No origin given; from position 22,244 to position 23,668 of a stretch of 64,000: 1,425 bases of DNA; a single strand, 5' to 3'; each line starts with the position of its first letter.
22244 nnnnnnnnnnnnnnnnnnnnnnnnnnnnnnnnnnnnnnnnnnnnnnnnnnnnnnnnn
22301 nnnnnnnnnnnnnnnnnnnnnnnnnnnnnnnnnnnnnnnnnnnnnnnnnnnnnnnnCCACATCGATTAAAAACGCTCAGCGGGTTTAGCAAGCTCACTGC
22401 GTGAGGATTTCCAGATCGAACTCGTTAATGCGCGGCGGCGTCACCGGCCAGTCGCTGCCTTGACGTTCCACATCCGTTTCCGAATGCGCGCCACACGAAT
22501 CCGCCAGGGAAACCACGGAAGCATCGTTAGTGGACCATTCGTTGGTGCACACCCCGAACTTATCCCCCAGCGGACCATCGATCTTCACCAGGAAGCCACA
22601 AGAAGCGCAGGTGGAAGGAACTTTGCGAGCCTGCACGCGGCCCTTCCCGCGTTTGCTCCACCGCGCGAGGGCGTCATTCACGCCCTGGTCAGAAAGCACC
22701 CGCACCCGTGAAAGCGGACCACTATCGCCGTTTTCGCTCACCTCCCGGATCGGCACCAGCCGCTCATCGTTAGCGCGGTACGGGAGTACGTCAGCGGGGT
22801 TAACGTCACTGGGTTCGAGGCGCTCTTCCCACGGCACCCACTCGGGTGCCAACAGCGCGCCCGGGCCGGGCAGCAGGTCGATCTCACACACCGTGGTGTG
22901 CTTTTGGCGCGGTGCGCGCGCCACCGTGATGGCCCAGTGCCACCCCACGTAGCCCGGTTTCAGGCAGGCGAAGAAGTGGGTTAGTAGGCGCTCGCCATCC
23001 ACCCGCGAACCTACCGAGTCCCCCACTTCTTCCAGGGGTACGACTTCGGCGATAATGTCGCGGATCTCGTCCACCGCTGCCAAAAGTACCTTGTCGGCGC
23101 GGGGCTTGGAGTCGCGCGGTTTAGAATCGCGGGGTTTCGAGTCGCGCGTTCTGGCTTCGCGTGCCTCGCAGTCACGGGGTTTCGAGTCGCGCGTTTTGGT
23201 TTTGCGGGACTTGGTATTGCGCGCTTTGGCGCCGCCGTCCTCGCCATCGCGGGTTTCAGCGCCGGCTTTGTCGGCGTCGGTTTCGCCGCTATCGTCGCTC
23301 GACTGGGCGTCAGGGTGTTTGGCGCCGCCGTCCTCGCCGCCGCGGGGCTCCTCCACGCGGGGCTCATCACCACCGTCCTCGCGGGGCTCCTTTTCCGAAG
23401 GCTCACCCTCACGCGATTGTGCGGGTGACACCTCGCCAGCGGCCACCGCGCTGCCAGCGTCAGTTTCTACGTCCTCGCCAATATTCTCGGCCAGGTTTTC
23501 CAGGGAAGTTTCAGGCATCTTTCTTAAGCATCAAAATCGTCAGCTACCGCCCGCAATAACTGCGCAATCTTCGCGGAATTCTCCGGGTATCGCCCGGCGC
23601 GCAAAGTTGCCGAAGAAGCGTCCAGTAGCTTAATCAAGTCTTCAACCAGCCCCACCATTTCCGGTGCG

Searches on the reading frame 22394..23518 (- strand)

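Call 10: search_protein_families(library=pfam, proteins=[window:22394-23518:-], max_evalue=0.01)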
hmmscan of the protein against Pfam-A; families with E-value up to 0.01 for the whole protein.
window:22394-23518:- (374 aa): 1 family
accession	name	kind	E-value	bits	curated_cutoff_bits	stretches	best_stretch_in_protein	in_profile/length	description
PF11228.13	DUF3027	-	1.8e-64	217.7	25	1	166-348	1-192/193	Protein of unknown function (DUF3027)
